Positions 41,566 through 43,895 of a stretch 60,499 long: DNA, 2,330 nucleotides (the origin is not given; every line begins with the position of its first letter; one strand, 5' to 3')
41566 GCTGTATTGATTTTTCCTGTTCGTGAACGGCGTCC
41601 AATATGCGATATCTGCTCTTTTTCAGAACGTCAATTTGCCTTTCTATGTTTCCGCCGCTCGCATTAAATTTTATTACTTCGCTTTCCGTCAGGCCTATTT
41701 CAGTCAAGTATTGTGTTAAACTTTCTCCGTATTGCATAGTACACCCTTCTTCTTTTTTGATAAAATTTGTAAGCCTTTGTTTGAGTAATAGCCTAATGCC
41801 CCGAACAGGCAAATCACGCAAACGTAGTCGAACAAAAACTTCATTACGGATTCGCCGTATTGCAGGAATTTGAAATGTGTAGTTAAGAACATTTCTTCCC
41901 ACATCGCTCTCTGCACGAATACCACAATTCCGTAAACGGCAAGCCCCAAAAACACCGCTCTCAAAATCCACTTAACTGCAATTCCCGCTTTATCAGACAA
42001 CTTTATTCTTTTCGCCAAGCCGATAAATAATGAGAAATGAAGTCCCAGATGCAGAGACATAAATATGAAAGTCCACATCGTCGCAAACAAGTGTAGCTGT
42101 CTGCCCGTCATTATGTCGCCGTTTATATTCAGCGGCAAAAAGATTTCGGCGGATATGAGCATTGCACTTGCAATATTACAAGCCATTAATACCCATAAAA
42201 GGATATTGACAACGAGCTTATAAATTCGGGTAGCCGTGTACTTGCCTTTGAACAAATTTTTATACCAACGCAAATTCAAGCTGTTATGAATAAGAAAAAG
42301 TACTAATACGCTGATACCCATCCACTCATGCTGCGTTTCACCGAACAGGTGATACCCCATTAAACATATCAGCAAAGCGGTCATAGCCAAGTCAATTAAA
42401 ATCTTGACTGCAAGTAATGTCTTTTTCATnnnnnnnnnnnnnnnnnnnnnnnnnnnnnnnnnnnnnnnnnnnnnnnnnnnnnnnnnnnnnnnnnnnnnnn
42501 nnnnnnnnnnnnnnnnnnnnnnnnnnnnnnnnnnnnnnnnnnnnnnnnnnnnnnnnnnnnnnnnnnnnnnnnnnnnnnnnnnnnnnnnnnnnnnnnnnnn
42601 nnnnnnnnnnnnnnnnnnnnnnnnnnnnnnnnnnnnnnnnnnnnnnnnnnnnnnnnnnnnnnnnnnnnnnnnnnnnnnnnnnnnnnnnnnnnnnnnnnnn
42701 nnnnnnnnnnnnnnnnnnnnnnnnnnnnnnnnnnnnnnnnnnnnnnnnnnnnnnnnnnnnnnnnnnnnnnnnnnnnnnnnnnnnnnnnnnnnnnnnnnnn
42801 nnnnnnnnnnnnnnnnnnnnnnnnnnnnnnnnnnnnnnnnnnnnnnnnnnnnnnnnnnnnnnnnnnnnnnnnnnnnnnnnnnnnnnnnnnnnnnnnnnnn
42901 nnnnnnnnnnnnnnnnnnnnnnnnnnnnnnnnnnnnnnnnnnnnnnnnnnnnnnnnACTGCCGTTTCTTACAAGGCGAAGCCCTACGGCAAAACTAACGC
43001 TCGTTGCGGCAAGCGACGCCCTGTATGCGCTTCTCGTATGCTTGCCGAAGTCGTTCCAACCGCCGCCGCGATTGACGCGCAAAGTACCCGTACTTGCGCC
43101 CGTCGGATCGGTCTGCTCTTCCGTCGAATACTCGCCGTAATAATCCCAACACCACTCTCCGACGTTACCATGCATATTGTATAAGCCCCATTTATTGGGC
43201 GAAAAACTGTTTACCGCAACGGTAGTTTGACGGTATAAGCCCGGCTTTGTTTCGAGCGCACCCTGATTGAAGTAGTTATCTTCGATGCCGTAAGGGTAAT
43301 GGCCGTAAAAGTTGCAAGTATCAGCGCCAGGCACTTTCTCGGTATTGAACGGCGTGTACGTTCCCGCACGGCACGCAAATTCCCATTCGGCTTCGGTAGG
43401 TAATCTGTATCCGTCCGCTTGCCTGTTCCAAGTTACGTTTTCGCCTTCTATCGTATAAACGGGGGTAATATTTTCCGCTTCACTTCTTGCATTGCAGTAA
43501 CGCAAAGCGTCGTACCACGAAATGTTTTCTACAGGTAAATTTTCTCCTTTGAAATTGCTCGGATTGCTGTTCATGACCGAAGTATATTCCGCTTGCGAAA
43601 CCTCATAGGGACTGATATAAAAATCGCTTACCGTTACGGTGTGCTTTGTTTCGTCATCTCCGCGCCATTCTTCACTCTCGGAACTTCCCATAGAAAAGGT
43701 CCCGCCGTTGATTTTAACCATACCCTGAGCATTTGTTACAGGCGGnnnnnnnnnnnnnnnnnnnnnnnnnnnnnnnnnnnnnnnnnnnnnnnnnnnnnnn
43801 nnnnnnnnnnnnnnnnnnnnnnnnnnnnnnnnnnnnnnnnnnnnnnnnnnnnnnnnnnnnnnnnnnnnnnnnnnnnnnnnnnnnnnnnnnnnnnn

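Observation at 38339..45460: LysR-headed cluster with three lipoprotein-anchored flavodoxin-domain proteins, DUF4405 and a flavin reductase: possible extracytoplasmic flavin redox chain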

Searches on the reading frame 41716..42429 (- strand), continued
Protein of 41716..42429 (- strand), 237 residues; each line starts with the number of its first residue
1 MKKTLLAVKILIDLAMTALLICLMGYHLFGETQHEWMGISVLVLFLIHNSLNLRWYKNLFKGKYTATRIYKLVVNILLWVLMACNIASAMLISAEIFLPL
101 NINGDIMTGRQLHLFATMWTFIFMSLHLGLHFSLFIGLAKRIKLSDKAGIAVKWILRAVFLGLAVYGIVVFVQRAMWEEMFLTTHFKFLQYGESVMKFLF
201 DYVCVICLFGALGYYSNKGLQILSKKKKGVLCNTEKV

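Call 53: search_protein_families(library=pfam, proteins=[L032:6758-7762:+, L044:9028-9567:+, L066:8431-8922:-, L074:939-1652:+, L018:3664-4833:+, L012:8914-9879:+, L007:4164-4742:+, L041:12213-13583:+, L054:11782-12582:+, L018:6040-7098:+], max_evalue=0.0001)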
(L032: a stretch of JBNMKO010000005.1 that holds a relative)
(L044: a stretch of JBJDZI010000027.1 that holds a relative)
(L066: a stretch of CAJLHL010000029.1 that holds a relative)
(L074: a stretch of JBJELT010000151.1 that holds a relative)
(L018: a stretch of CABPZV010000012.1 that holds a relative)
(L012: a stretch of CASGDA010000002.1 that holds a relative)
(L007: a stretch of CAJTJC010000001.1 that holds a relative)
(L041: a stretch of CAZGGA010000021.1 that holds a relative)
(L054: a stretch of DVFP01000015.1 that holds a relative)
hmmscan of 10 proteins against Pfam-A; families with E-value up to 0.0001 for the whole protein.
L032:6758-7762:+ (334 aa): 1 family
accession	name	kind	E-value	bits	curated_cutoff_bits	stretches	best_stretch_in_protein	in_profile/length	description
PF00248.27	Aldo_ket_red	-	1.6e-72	244.5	24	1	15-308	1-288/291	Aldo/keto reductase family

L044:9028-9567:+ (179 aa): 2 families
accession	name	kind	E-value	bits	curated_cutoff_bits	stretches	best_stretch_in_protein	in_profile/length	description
PF03358.20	FMN_red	-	3.9e-24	85.4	24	1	4-113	2-102/152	NADPH-dependent FMN reductase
PF02525.22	Flavodoxin_2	-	1e-13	51.9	27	1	3-104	1-104/198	Flavodoxin-like fold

L066:8431-8922:- (163 aa): 4 families
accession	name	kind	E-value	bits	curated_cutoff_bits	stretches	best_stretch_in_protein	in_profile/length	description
PF13411.12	MerR_1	-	2e-19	69.9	21.6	1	14-79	1-65/69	MerR HTH family regulatory protein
PF00376.29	MerR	-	2.3e-15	56.5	28.2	1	15-52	1-38/38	MerR family regulatory protein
PF09278.17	MerR-DNA-bind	-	5.8e-07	30.5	25.4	1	58-115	2-59/65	MerR, DNA binding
PF12728.13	HTH_17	-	6.8e-05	23.5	27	0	13-55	1-41/51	Helix-turn-helix domain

L074:939-1652:+ (237 aa): 1 family
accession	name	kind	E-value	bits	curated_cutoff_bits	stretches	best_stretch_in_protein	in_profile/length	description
PF01872.23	RibD_C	-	3.5e-16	60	24.1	1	4-223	1-192/197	RibD C-terminal domain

L018:3664-4833:+ (389 aa): 3 families
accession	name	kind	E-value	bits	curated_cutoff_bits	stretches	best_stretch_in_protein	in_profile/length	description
PF00465.25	Fe-ADH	-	1e-41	142.8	31.3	1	10-180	2-168/168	Iron-containing alcohol dehydrogenase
PF25137.1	ADH_Fe_C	-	2.1e-35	122.6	27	1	192-388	2-193/194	Fe-containing alcohol dehydrogenase family, C-terminal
PF13685.12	Fe-ADH_2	-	2.7e-08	34.4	28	1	15-112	3-97/149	Iron-containing alcohol dehydrogenase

L012:8914-9879:+ (321 aa): 1 family
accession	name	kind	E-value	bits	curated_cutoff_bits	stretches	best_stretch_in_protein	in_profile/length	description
PF04015.17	DUF362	-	6.9e-25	88.7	24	1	71-276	1-199/200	Domain of unknown function (DUF362)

L007:4164-4742:+ (192 aa): 2 families
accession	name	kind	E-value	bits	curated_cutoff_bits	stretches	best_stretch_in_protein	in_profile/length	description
PF00132.30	Hexapep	-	1e-14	53.9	27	1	135-169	2-36/36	Bacterial transferase hexapeptide (six repeats)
PF14602.12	Hexapep_2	-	2.1e-10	40.6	27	1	134-169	1-34/34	Hexapeptide repeat of succinyl-transferase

L041:12213-13583:+ (456 aa): 1 family
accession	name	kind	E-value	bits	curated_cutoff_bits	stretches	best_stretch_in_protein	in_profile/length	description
PF01554.23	MatE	-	2.1e-46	158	24.9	2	26-188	1-161/161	MatE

L054:11782-12582:+ (266 aa): 1 family
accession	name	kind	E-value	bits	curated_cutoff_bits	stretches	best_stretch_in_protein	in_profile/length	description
PF03773.19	ArsP_1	-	5.1e-27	95.2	32.3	1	23-254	11-245/294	Predicted permease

L018:6040-7098:+ (352 aa): 1 family
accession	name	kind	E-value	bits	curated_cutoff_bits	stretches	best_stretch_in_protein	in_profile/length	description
PF00756.26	Esterase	-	1.9e-10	41.4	22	1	109-240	9-128/251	Putative esterase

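Call 73: search_protein_representatives(alignment_id=A2)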
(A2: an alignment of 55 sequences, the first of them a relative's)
Query: 55 sequences, 234 profile positions. Proteins with E-value up to 0.001 (for the whole library): 5657; up to 1e-10: 3689; up to 1e-30: 1115. The best 150 are listed.
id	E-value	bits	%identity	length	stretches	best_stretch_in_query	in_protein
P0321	4.3e-87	307.8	-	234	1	1-229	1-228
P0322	4.5e-87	307.7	-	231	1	2-225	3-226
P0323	8.4e-86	303.6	-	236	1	1-232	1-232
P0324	2.3e-85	302.1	-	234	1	1-224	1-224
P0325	2.6e-85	302.0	-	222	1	1-221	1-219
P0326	6.5e-84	297.4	-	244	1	5-230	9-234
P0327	1.3e-83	296.4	-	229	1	1-227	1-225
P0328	1.7e-83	296.0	-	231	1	1-226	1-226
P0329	1.3e-82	293.1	-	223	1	1-221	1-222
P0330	1.8e-82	292.7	-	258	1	1-223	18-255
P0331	2.3e-81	289.0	-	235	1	5-230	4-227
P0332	1.5e-80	286.4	-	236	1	1-232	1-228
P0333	2.0e-80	286.0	-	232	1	1-230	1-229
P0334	2.4e-80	285.7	-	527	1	1-229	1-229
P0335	3.2e-80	285.3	-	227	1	1-225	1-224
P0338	5.9e-79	281.2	-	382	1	1-228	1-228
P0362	3.5e-73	262.3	-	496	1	1-230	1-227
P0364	3.9e-73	262.1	-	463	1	6-226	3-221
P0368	9.2e-73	260.9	-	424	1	2-223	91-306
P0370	1.0e-72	260.7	-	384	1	7-226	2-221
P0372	2.6e-72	259.4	-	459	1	7-229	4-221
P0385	1.3e-69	250.5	-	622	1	4-229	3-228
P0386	1.6e-69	250.3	-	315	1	1-228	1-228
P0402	1.7e-67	243.6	-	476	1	6-230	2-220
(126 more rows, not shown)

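Call 74: search_protein_families(library=pfam, proteins=[P0334, P0338, P0362, P0364, P0368, P0370, P0372, P0385, P0402, P0386], max_evalue=0.001)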
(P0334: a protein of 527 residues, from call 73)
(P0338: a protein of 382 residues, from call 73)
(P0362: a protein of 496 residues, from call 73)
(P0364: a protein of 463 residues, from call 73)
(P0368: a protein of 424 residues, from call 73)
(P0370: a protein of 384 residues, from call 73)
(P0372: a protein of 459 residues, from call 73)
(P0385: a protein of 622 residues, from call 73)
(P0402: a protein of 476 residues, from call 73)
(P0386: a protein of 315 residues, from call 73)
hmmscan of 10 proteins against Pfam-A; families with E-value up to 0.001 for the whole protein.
P0334 (527 aa): 4 families
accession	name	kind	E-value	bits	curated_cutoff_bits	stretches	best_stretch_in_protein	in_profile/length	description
PF12682.12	Flavodoxin_4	-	1.1e-22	80.6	24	1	372-491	11-134/155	Flavodoxin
PF14358.11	DUF4405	-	2.9e-11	44.1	26.7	1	72-131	1-66/66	Domain of unknown function (DUF4405)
PF02525.22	Flavodoxin_2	-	2.2e-05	24.7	27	1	413-462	62-109/198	Flavodoxin-like fold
PF03358.20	FMN_red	-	0.00028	20.9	24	1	366-483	8-130/152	NADPH-dependent FMN reductase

P0338 (382 aa): 2 families
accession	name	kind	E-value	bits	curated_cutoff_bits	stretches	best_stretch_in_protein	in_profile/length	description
PF04205.19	FMN_bind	-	1.5e-16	61.2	22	1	307-378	1-76/77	FMN-binding domain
PF14358.11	DUF4405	-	4e-11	43.7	26.7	1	73-129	2-65/66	Domain of unknown function (DUF4405)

P0362 (496 aa): 3 families
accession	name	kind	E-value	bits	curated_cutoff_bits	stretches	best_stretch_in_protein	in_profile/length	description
PF12682.12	Flavodoxin_4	-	8e-22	77.8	24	1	347-472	9-138/155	Flavodoxin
PF14358.11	DUF4405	-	1.1e-06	29.5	26.7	1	73-131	2-66/66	Domain of unknown function (DUF4405)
PF02525.22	Flavodoxin_2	-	0.00011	22.4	27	1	386-432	58-102/198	Flavodoxin-like fold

P0364 (463 aa): 4 families
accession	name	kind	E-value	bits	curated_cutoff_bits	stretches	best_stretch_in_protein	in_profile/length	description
PF12682.12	Flavodoxin_4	-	6.3e-12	45.7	24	1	359-428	59-130/155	Flavodoxin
PF14358.11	DUF4405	-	4.3e-09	37.2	26.7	1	69-128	1-66/66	Domain of unknown function (DUF4405)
PF02525.22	Flavodoxin_2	-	0.00053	20.2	27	0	370-408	76-113/198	Flavodoxin-like fold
PF01292.26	Ni_hydr_CYTB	-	0.00092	19.5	30.1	0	27-126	41-161/179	Prokaryotic cytochrome b561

P0368 (424 aa): 3 families
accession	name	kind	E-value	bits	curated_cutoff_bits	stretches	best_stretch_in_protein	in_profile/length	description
PF13411.12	MerR_1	-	1.4e-13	51.1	21.6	1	8-74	1-67/69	MerR HTH family regulatory protein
PF14358.11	DUF4405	-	2.2e-10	41.3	26.7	1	161-220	1-66/66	Domain of unknown function (DUF4405)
PF03781.23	FGE-sulfatase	-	1.6e-08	34.9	23.3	1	366-416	4-53/255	Sulfatase-modifying factor enzyme 1-like domain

P0370 (384 aa): 1 family
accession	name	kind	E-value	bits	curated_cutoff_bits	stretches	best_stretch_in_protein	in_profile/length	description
PF14358.11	DUF4405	-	4.7e-12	46.7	26.7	1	68-126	2-66/66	Domain of unknown function (DUF4405)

P0372 (459 aa): 2 families
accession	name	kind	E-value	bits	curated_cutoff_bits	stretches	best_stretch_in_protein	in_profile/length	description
PF12682.12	Flavodoxin_4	-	1e-12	48.3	24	1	310-429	11-134/155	Flavodoxin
PF14358.11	DUF4405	-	7.8e-07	30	26.7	1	69-127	1-65/66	Domain of unknown function (DUF4405)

P0385 (622 aa): 4 families
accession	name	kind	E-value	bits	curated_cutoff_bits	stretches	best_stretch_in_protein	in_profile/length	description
PF12682.12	Flavodoxin_4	-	1.4e-28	99.7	24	1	466-618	1-154/155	Flavodoxin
PF03781.23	FGE-sulfatase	-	6.6e-24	85.4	23.3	1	293-426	3-138/255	Sulfatase-modifying factor enzyme 1-like domain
PF14358.11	DUF4405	-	1.5e-08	35.4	26.7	1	72-130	2-66/66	Domain of unknown function (DUF4405)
PF02525.22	Flavodoxin_2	-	1.1e-05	25.7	27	1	479-559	18-102/198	Flavodoxin-like fold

P0402 (476 aa): 2 families
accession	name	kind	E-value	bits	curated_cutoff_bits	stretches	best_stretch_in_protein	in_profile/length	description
PF14358.11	DUF4405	-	2.4e-08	34.8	26.7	1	69-125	2-65/66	Domain of unknown function (DUF4405)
PF12682.12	Flavodoxin_4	-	6.4e-08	32.7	24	1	361-457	46-141/155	Flavodoxin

P0386 (315 aa): 1 family
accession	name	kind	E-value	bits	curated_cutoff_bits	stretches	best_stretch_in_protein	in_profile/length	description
PF14358.11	DUF4405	-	1.2e-11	45.3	26.7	1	73-131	2-66/66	Domain of unknown function (DUF4405)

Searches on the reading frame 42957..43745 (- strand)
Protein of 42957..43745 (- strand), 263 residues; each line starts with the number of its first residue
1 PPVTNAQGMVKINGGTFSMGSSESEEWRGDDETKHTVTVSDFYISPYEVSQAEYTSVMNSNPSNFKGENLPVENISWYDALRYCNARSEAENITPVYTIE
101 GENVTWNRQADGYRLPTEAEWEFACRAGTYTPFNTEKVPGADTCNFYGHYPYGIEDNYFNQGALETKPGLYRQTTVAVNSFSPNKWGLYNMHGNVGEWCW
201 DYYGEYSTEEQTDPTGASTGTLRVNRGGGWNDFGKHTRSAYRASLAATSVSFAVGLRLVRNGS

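Call 36: search_solved_structures(query=window:42957-43745:-, max_evalue=0.001, show_alignments=3)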
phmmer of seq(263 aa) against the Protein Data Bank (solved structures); distinct sequences matched with E-value up to 0.001: 23.
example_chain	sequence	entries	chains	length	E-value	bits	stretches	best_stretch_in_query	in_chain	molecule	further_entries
2y3c_A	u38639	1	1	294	1.4e-23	86.9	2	109-245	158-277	TREPONEMA DENTICOLA VARIABLE PROTEIN 1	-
6s07_A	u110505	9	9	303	1.9e-20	76.6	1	111-232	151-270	Formylglycine-generating enzyme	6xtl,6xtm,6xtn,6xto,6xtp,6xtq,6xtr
5nxl_A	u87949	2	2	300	4.1e-19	72.2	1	111-232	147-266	Non-specific serine/threonine protein kinase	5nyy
2aft_X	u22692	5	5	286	8.7e-19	71.1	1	111-249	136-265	Sulfatase modifying factor 1 | Sulfatase-modifying factor 1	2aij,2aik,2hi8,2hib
31dc_A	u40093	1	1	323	1.5e-18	70.4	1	111-249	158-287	Formylglycine-generating enzyme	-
2afy_X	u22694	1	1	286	1.6e-18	70.3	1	112-249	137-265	Sulfatase modifying factor 1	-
6muj_A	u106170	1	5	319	1.7e-18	70.1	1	95-257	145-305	Formylglycine-generating enzyme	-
2aii_X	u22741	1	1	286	1.9e-18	70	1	111-248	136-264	Sulfatase modifying factor 1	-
1y1e_X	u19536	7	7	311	2e-18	70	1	111-248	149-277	C-alpha-formyglycine-generating enzyme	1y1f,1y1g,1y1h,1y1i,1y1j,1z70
5ssy_A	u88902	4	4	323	2.3e-18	69.7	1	111-249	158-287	Formylglycine-generating enzyme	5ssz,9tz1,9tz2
2q17_A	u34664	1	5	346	2.6e-18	69.6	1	95-257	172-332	formylglycine generating enzyme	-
5ssx_A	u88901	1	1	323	5.6e-18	68.5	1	111-249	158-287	Formylglycine-generating enzyme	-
9myj_B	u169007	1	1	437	8.1e-18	68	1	68-260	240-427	Lipoprotein, putative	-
9p6h_B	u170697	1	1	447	9.8e-18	67.7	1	68-260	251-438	Lipoprotein, putative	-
8aru_A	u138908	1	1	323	1.2e-17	67.4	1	111-249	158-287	Formylglycine-generating enzyme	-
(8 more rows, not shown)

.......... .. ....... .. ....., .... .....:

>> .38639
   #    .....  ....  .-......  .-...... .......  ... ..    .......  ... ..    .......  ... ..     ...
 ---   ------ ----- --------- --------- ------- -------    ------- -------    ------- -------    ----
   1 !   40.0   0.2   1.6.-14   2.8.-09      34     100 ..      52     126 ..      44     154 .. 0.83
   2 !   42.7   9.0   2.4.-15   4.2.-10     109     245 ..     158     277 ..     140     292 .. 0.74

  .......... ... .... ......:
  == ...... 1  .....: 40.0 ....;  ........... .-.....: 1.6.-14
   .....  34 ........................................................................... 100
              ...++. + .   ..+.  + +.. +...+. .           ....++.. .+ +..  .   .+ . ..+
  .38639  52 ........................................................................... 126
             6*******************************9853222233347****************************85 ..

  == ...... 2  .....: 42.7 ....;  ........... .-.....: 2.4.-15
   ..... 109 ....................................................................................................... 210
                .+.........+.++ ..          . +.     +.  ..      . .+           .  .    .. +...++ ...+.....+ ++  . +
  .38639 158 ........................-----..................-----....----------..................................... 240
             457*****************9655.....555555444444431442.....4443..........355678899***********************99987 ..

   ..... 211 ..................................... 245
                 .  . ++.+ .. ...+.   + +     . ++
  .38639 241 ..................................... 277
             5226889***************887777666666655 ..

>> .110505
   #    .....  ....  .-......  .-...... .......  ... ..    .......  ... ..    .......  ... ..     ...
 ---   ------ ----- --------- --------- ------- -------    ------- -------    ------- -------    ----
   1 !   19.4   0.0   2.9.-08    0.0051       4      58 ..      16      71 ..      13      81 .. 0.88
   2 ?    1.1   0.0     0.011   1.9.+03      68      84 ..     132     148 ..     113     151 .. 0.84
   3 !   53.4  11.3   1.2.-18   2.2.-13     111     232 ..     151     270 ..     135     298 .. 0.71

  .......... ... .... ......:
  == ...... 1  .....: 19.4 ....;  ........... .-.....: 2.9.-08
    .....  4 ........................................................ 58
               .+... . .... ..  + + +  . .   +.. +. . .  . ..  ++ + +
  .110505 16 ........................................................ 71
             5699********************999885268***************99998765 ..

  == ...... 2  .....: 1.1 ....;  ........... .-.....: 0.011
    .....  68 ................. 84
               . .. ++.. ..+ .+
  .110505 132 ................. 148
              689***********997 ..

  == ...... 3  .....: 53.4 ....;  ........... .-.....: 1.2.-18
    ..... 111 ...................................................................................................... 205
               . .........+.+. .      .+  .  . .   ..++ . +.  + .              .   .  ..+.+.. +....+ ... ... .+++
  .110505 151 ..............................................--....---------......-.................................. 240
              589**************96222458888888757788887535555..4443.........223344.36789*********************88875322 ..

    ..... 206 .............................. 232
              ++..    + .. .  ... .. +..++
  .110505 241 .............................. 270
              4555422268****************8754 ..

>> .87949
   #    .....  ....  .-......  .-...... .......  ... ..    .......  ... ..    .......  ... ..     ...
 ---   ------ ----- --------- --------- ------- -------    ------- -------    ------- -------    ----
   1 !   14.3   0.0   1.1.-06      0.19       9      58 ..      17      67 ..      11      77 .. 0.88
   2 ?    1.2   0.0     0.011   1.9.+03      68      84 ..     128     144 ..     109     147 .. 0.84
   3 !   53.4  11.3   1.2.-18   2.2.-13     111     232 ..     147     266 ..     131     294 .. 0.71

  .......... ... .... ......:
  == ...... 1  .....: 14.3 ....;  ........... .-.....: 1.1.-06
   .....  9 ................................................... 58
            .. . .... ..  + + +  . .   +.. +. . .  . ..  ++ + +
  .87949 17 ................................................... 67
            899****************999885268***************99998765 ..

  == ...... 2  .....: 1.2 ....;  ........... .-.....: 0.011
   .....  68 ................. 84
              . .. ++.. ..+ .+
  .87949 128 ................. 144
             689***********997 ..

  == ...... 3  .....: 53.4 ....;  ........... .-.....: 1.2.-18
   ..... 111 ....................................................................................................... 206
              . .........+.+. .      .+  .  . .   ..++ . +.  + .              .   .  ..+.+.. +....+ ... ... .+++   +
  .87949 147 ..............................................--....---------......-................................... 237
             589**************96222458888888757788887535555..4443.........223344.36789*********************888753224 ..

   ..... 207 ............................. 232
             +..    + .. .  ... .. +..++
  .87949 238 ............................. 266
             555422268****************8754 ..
